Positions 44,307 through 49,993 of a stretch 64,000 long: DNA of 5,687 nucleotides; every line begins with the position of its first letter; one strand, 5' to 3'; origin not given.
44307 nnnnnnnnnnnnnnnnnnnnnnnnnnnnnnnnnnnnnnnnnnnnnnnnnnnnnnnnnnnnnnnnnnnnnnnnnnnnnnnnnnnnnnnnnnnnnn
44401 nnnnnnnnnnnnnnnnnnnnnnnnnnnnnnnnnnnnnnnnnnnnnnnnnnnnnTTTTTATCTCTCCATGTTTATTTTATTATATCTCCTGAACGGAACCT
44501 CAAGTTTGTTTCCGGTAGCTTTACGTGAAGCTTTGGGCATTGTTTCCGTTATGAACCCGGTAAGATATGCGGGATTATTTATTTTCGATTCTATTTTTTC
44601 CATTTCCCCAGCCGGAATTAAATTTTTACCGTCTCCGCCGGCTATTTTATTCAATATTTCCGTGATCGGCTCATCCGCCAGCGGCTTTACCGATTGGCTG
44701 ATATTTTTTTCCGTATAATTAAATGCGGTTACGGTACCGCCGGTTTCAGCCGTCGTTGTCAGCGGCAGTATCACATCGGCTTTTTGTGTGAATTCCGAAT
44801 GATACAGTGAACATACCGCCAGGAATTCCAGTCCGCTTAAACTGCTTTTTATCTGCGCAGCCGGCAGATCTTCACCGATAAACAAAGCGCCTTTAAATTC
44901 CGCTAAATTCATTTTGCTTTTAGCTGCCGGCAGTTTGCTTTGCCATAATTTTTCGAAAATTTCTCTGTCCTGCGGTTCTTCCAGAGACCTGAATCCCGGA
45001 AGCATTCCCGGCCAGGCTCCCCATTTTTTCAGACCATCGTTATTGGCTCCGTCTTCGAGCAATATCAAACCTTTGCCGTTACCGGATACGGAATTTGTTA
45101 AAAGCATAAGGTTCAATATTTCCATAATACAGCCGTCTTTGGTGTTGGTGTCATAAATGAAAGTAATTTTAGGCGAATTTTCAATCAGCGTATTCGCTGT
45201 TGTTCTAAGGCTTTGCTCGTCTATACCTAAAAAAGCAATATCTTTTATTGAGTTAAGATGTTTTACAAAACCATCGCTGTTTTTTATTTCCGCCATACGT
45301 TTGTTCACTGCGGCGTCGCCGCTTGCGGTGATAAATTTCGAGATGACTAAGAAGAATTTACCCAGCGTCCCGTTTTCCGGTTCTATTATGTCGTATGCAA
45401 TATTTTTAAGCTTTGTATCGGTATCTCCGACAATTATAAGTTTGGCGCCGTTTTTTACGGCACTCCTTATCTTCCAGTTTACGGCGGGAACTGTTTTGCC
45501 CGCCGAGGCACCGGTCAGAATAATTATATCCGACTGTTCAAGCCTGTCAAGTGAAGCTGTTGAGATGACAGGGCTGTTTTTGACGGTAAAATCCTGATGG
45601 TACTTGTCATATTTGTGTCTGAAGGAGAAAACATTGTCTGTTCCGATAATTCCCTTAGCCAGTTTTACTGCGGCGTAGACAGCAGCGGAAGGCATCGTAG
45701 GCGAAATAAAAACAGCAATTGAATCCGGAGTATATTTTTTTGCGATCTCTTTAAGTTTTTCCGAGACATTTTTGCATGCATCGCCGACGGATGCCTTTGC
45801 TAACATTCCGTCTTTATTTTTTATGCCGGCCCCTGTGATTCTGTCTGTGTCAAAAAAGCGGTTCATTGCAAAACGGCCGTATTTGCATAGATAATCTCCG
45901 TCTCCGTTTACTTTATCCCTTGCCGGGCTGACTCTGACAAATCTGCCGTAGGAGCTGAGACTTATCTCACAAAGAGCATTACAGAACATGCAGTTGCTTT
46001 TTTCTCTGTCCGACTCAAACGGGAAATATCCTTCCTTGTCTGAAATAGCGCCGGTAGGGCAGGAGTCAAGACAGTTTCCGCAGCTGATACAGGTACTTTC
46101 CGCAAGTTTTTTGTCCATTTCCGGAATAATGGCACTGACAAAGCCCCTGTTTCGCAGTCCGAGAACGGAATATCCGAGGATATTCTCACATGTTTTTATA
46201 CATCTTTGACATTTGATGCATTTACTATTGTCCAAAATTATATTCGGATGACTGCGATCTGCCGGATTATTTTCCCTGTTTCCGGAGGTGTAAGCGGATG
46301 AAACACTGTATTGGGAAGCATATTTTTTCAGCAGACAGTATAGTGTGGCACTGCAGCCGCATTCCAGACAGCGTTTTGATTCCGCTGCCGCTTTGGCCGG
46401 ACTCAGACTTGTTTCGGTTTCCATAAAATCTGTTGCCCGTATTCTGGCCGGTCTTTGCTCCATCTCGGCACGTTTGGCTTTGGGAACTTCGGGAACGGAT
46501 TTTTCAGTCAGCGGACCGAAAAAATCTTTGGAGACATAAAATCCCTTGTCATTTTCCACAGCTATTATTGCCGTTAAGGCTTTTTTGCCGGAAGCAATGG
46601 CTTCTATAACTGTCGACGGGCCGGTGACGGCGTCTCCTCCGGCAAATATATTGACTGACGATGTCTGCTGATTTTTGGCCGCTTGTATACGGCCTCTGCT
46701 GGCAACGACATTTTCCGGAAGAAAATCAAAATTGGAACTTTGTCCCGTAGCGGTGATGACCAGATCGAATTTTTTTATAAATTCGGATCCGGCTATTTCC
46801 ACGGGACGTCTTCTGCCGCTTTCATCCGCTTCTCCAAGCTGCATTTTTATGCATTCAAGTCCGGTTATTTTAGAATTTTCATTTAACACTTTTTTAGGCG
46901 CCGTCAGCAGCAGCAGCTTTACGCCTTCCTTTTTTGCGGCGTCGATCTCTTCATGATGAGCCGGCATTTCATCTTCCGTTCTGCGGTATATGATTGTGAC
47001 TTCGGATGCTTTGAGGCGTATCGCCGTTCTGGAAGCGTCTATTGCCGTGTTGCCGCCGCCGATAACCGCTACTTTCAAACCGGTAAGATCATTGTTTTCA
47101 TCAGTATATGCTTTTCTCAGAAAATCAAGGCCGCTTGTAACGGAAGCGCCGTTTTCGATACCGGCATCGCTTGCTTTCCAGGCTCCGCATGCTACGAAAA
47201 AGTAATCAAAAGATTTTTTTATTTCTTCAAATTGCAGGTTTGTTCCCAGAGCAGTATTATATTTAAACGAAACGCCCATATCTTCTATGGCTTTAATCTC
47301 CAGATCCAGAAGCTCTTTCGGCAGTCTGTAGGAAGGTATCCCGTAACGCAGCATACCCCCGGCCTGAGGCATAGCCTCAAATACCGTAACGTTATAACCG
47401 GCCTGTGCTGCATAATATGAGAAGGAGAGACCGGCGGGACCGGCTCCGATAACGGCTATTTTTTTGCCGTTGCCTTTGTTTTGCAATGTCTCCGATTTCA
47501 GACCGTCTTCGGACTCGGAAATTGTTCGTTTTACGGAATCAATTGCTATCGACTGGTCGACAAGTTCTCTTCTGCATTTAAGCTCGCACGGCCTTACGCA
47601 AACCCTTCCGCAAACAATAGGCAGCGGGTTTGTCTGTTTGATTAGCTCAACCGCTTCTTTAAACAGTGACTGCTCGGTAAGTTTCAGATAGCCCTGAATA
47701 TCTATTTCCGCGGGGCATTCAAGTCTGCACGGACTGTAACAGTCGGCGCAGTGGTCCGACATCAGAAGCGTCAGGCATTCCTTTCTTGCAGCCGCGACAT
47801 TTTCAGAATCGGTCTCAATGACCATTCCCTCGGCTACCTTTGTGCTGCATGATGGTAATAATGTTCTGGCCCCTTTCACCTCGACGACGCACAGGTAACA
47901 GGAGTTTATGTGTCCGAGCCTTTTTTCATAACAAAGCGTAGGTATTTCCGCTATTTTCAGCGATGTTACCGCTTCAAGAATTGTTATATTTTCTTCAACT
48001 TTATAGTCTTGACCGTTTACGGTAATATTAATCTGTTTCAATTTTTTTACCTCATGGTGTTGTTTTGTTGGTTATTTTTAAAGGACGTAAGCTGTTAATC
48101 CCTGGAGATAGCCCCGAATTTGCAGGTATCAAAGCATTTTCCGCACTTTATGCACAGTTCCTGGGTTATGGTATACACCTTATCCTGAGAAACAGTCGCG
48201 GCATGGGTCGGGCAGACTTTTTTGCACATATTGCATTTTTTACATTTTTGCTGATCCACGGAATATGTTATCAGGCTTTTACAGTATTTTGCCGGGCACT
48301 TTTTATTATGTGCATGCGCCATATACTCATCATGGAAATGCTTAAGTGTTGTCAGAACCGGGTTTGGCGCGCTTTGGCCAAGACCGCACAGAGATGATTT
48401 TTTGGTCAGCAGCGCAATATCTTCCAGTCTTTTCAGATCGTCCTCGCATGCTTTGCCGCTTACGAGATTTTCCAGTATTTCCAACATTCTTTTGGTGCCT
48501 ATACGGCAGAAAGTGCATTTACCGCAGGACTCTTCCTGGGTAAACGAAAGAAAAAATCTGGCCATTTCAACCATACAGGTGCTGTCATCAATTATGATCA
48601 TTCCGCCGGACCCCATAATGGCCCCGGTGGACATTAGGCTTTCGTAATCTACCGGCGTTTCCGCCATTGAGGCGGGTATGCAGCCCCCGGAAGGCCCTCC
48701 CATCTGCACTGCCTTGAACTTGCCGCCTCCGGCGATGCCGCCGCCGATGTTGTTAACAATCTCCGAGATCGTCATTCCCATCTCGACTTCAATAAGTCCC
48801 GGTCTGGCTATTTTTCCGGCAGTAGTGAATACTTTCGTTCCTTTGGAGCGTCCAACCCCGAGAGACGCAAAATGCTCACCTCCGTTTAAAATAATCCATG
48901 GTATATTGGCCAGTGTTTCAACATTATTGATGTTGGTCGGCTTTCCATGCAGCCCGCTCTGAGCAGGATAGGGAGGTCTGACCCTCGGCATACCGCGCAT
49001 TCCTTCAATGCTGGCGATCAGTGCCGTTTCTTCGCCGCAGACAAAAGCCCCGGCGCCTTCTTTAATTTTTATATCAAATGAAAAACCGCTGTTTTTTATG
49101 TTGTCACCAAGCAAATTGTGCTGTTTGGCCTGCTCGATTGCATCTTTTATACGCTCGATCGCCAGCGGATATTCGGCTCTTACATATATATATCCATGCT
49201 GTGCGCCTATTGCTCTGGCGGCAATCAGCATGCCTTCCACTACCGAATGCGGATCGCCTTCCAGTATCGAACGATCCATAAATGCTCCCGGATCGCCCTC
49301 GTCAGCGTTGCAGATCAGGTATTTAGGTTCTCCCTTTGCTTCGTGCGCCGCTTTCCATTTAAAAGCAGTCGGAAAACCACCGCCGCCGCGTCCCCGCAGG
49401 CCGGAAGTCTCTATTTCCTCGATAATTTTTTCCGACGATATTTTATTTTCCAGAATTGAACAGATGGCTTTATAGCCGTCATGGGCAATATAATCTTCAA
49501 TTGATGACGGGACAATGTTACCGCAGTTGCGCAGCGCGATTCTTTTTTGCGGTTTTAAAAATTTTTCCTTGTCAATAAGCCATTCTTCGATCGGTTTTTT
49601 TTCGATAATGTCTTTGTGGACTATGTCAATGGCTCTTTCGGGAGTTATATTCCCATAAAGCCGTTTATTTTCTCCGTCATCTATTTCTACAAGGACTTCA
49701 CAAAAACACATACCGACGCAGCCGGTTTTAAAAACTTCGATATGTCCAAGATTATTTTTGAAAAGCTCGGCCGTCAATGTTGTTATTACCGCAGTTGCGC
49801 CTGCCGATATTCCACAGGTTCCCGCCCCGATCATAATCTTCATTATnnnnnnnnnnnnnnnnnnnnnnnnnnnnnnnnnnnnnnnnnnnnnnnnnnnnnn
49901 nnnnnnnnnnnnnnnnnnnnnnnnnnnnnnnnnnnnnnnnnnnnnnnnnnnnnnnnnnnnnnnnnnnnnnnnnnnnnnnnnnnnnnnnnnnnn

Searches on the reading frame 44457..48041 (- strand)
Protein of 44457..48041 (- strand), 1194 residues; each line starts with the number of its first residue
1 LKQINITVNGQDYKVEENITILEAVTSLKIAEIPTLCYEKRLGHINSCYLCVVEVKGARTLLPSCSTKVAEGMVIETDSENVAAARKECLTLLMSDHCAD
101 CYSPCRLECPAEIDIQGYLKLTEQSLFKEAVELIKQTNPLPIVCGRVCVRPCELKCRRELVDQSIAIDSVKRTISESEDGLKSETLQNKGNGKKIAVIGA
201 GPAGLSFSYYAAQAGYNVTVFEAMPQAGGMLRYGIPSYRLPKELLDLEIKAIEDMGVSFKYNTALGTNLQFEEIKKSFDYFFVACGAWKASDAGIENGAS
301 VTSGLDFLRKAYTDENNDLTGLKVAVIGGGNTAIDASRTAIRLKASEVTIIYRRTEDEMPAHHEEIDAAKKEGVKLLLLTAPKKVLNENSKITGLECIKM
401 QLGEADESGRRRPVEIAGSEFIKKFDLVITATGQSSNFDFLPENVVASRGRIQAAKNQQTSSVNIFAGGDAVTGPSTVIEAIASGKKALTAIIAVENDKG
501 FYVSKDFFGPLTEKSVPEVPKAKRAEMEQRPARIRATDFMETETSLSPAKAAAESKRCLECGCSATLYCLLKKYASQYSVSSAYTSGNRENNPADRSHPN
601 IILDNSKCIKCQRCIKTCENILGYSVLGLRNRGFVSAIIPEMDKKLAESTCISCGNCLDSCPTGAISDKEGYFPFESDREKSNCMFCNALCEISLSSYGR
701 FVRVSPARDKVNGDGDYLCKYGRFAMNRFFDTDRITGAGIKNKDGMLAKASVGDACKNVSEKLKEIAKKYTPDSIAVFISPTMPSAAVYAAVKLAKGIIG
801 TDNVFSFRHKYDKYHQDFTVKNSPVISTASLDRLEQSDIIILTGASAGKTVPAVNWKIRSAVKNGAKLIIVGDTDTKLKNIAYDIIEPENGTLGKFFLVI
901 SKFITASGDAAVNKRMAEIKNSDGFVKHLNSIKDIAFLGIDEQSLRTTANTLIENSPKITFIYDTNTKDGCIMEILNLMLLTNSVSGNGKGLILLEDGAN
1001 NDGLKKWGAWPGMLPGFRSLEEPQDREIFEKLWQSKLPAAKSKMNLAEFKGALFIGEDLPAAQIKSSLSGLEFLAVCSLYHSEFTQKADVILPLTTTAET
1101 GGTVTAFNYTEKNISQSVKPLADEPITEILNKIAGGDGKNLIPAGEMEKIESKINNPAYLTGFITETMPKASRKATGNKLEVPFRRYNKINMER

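Call 70: search_protein_families(library=pfam, proteins=[window:44457-48041:-], max_evalue=0.001)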
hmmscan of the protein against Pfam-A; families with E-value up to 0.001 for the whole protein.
window:44457-48041:- (1194 aa): 18 families
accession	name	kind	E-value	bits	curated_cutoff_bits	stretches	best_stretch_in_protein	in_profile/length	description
PF07992.20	Pyr_redox_2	-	8.7e-30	104.6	26.1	1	194-485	2-291/291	Pyridine nucleotide-disulphide oxidoreductase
PF00384.28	Molybdopterin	-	2.5e-25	89.7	24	1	740-1121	7-337/353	Molybdopterin oxidoreductase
PF13510.11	Fer2_4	-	1.2e-17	64.1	22.8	1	2-79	2-81/82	2Fe-2S iron-sulfur cluster binding domain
PF14691.11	Fer4_20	-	1.7e-16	60.4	25.8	1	90-178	16-108/113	Dihydroprymidine dehydrogenase domain II, 4Fe-4S cluster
PF13738.12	Pyr_redox_3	-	4.6e-11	42.9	30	1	311-464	154-297/305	Pyridine nucleotide-disulphide oxidoreductase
PF00070.33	Pyr_redox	-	1.6e-10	41.8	22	0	323-393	1-75/82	Pyridine nucleotide-disulphide oxidoreductase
PF22117.2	Fer4_Nqo3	-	1.9e-08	34.8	27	1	599-666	2-66/67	NADH-quinone oxidoreductase subunit 3, ferredoxin-like domain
PF13450.12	NAD_binding_8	-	7.8e-08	32.9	21.9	1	197-232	1-36/68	NAD(P)-binding Rossmann-like domain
PF12838.12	Fer4_7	-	3.3e-07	31.1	27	1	607-665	1-52/52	4Fe-4S dicluster domain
PF01266.30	DAO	-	5.1e-07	30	27.9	1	194-235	1-50/353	FAD dependent oxidoreductase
PF13241.12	NAD_binding_7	-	4.5e-06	27.6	22.1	0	318-435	4-72/104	Putative NAD(P)-binding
PF00037.32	Fer4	-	1e-05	25.6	21.1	1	648-667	5-24/24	4Fe-4S binding domain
PF03486.20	HI0933_like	-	0.00012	22.1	50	1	194-229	2-37/244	HI0933-like protein Rossmann domain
PF13187.11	Fer4_9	-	0.00026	21.4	27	1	651-691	2-43/52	4Fe-4S dicluster domain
PF02826.25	2-Hacid_dh_C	-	0.00037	20.4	25.1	0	182-227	26-71/178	D-isomer specific 2-hydroxyacid dehydrogenase, NAD binding domain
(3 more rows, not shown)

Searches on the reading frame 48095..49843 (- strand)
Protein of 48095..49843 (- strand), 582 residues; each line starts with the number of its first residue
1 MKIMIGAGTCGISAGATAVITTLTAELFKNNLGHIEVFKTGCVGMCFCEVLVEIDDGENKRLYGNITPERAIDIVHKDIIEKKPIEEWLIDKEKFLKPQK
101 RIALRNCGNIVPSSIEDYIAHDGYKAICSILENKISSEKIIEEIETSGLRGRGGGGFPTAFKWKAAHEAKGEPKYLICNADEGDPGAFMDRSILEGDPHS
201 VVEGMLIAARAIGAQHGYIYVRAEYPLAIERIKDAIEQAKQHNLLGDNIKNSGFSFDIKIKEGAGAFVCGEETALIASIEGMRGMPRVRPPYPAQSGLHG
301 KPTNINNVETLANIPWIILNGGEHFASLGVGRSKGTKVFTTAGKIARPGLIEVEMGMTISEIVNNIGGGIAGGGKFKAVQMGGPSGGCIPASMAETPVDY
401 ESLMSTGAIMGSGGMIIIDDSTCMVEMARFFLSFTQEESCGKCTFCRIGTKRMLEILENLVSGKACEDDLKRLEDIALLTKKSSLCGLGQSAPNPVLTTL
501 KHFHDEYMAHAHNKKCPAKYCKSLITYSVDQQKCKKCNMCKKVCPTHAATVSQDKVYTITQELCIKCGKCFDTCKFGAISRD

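Call 70: search_protein_families(library=pfam, proteins=[window:48095-49843:-], max_evalue=0.001)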
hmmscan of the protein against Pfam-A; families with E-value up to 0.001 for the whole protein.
window:48095-49843:- (582 aa): 11 families
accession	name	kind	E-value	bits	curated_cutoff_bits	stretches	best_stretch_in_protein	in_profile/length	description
PF01512.22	Complex1_51K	-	9.2e-50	168.9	31.2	1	144-315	1-149/150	Nuo51 FMN-binding domain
PF10589.14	NADH_4Fe-4S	-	1.3e-31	108.8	23.5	1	426-510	1-85/85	NADH-ubiquinone oxidoreductase-F iron-sulfur binding region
PF00037.32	Fer4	-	5.9e-10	39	21.1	2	558-580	2-24/24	4Fe-4S binding domain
PF12837.12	Fer4_6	-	8.2e-09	35.4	25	2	559-579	4-24/24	4Fe-4S binding domain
PF10531.15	SLBB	-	2.3e-06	27.8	27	1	339-387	2-53/55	SLBB domain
PF12838.12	Fer4_7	-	4.5e-06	27.5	27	1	533-578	1-52/52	4Fe-4S dicluster domain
PF13187.11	Fer4_9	-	7.5e-06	26.3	27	1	533-579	1-52/52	4Fe-4S dicluster domain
PF22461.2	SLBB_2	-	8.6e-06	26.2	27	1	341-405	5-72/79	SLBB domain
PF13237.11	Fer4_10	-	2.1e-05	24.8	25.5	1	528-574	3-52/53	4Fe-4S dicluster domain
PF25160.1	LdpA_Fe-S-bd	-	0.00017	21.7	27.6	1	539-580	8-44/49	LdpA Fe-S cluster-binding domain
PF14697.11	Fer4_21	-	0.00018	22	35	1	529-575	3-52/59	4Fe-4S dicluster domain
